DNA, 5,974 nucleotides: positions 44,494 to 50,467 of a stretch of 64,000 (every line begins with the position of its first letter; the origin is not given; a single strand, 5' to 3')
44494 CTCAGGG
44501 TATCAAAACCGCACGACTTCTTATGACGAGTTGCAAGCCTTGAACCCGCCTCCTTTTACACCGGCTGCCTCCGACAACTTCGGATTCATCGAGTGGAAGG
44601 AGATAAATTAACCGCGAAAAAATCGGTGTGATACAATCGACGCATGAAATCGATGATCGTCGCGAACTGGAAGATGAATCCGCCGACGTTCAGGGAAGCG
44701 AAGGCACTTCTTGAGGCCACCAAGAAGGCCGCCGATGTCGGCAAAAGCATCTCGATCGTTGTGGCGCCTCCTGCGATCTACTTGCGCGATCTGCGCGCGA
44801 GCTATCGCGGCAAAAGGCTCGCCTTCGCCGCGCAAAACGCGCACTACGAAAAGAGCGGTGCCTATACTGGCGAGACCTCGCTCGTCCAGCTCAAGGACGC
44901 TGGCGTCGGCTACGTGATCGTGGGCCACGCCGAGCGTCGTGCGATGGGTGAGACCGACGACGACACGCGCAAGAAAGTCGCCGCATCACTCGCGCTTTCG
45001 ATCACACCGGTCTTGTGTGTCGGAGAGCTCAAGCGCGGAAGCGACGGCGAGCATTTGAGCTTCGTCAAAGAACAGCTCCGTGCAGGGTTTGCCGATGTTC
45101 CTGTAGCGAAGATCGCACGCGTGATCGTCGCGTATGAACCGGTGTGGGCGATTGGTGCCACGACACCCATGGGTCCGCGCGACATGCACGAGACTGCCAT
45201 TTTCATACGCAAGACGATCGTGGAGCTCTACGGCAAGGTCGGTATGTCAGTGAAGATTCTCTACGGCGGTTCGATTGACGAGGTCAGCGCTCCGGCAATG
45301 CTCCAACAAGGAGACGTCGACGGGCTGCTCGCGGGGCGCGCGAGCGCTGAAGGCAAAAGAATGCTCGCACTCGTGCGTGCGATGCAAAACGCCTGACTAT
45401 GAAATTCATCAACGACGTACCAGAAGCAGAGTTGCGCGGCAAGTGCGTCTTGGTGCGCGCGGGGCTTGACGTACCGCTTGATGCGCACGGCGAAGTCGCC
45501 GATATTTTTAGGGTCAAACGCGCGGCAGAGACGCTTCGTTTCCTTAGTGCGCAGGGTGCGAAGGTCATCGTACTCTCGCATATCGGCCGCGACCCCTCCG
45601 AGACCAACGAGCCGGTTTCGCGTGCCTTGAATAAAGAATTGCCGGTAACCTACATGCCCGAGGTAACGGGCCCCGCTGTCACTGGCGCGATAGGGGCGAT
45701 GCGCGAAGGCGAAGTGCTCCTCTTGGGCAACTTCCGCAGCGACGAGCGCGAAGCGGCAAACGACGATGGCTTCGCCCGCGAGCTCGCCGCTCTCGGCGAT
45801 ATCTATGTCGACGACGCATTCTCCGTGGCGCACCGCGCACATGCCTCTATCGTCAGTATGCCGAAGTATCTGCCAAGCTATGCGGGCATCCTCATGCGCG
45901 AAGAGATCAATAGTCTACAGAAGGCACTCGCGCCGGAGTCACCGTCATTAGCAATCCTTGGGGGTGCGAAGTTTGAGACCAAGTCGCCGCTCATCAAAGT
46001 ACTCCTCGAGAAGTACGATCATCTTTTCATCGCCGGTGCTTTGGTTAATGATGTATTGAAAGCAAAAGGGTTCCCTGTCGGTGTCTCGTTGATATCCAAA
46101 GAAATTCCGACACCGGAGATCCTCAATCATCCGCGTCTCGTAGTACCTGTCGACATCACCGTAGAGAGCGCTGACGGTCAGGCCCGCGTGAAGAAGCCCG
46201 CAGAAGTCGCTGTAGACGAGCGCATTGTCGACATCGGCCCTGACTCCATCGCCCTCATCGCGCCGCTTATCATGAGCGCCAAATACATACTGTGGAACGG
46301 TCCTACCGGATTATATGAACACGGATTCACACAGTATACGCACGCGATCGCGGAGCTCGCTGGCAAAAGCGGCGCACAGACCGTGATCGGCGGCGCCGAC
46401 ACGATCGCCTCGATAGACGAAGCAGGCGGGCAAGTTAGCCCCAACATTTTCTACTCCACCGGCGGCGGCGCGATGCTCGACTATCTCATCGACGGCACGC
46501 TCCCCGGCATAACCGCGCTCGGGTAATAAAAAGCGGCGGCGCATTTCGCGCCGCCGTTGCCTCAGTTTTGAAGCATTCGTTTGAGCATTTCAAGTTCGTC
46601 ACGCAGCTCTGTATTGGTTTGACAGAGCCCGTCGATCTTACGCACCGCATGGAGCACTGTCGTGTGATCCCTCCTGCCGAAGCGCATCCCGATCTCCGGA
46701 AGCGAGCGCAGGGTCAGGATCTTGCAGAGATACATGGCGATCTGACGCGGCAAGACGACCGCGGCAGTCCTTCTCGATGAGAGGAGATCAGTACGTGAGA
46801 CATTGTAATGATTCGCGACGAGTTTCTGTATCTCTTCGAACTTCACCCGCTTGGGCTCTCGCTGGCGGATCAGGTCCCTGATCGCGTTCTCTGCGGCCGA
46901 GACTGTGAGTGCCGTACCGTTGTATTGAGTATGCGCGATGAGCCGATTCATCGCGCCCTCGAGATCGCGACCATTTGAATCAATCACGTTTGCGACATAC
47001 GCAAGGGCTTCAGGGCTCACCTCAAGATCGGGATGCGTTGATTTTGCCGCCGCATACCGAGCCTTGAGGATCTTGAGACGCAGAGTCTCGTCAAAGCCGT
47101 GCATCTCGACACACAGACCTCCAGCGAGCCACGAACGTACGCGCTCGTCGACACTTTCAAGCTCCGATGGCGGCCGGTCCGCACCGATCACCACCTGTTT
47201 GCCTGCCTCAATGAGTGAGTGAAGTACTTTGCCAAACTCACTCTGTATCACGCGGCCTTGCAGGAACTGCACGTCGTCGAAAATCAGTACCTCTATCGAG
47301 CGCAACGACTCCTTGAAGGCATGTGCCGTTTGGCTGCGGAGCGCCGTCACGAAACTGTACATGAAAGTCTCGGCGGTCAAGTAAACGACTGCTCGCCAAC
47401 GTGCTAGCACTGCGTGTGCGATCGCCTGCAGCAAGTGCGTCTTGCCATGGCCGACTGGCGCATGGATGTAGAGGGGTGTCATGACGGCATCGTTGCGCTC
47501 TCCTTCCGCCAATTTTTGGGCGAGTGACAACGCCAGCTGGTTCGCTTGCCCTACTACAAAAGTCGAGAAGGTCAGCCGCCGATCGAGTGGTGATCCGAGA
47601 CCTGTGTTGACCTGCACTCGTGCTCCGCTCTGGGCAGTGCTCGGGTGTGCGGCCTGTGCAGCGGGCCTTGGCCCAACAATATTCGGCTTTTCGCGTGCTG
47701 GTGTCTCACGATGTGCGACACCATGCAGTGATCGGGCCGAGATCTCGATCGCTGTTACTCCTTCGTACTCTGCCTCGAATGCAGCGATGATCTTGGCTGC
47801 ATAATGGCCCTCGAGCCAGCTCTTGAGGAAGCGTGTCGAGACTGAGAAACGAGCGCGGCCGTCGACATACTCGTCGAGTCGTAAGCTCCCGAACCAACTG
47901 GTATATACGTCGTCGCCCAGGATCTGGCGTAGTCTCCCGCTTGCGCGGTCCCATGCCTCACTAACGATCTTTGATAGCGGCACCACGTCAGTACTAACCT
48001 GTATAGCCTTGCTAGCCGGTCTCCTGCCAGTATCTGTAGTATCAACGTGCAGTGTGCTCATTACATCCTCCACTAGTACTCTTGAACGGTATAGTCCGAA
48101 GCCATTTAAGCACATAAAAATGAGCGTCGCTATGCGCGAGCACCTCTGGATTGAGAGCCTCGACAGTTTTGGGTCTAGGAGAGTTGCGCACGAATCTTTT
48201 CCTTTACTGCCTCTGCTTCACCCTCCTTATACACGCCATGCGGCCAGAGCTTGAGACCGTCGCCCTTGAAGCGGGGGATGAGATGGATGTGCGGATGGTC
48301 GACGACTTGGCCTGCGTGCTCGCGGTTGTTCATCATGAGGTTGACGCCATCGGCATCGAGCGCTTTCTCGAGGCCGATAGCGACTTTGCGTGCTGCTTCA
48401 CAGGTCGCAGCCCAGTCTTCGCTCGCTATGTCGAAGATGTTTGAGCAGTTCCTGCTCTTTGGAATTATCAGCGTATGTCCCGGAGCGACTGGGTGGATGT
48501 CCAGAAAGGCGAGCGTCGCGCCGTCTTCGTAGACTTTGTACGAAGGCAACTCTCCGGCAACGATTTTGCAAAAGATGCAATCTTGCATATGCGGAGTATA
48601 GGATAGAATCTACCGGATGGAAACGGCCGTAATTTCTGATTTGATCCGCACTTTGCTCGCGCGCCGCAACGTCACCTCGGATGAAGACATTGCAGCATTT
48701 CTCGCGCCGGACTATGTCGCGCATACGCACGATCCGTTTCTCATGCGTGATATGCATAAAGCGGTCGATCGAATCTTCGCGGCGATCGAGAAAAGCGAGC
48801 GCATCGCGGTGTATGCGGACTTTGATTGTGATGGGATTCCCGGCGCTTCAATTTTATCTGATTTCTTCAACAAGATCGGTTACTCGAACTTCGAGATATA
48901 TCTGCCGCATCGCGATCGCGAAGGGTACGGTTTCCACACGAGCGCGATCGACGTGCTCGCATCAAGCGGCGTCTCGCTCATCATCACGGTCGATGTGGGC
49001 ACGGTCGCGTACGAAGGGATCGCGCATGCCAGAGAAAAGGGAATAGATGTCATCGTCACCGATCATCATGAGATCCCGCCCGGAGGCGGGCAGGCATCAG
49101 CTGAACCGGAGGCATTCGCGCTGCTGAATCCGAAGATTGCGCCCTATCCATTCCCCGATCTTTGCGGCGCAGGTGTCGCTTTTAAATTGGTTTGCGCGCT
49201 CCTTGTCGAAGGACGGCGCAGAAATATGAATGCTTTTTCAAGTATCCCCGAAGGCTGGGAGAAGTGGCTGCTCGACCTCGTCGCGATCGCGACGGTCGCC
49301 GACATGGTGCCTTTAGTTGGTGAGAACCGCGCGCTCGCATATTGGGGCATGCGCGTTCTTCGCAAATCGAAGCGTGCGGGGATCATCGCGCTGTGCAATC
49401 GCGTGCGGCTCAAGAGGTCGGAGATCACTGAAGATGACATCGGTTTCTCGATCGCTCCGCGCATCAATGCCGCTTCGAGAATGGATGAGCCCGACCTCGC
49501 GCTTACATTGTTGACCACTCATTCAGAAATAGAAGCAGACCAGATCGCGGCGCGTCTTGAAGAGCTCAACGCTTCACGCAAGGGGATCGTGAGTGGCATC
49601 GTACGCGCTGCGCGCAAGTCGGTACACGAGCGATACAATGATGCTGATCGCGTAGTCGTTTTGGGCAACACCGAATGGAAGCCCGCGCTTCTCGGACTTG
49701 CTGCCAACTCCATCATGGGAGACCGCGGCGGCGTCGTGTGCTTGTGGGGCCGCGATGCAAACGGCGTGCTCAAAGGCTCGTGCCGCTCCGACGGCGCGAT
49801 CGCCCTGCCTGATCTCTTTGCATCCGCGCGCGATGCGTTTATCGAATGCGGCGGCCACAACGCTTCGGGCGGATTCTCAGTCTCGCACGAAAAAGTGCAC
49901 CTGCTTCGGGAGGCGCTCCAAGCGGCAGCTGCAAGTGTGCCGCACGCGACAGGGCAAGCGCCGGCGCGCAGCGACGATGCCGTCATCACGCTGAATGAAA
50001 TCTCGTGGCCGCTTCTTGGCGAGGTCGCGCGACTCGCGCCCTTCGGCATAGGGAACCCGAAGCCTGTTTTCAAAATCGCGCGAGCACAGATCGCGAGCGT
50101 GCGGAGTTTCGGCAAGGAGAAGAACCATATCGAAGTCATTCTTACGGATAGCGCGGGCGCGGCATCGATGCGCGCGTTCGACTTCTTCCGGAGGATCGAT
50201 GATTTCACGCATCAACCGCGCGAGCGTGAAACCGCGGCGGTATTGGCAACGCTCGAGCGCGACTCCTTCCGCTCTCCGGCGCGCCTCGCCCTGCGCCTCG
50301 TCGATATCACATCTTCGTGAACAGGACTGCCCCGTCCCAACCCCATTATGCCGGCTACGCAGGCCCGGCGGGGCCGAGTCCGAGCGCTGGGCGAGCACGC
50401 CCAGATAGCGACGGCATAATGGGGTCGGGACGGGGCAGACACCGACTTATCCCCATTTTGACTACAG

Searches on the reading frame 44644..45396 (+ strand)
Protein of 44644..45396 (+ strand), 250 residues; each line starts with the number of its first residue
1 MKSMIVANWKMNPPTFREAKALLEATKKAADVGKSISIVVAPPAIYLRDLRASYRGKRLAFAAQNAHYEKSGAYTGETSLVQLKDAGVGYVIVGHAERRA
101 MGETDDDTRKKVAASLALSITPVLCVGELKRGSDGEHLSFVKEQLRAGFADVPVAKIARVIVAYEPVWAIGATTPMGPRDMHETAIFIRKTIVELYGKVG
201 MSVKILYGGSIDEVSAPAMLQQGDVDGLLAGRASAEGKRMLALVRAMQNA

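Call 52: find_encoding_contigs(protein=window:44644-45396:+, flank=10000, max_places=10)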
Protein window:44644-45396:+ (250 aa): 1 contig read that carries it; 1 place shown.
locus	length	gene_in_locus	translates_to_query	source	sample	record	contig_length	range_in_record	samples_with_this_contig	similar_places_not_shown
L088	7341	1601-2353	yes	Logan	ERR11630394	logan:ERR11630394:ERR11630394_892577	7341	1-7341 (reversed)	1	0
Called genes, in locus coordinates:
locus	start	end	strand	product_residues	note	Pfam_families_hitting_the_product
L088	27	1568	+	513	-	-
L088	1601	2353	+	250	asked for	PF00121:TIM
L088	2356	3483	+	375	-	PF00162:PGK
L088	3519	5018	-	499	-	PF11638:DnaA_N, PF00308:Bac_DnaA, PF08299:Bac_DnaA_C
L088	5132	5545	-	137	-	PF11969:DcpS_C, PF01230:HIT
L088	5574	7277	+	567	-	PF01368:DHH, PF17768:RecJ_OB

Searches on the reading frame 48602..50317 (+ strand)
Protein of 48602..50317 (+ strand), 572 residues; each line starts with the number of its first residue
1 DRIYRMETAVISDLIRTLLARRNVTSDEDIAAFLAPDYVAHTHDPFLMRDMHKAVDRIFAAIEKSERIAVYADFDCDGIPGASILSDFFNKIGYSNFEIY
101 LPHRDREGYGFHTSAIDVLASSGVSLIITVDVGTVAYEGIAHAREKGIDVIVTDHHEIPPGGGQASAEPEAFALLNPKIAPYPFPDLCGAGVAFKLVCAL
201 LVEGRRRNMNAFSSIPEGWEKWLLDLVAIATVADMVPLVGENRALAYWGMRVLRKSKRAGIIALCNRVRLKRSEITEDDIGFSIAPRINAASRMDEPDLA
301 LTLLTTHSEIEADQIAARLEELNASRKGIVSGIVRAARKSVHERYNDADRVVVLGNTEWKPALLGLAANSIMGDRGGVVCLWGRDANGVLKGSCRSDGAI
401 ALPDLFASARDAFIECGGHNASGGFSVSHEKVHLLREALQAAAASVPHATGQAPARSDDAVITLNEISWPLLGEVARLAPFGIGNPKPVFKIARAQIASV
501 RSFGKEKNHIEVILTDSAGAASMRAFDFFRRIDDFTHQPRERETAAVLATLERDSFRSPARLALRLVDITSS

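Call 61: search_protein_families(library=pfam, proteins=[window:48602-50317:+], max_evalue=0.001)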
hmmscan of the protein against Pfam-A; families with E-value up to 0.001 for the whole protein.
window:48602-50317:+ (572 aa): 3 families
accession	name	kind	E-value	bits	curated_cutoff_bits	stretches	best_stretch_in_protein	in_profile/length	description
PF01368.27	DHH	-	1.6e-19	70.8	28.1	1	67-231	1-125/125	DHH family, N-terminal domain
PF17768.7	RecJ_OB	-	4.4e-17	62.5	27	1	459-568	2-107/107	RecJ OB domain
PF02272.25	DHHA1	-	3.7e-05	24.5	25.9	1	351-443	4-100/102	DHHA1 domain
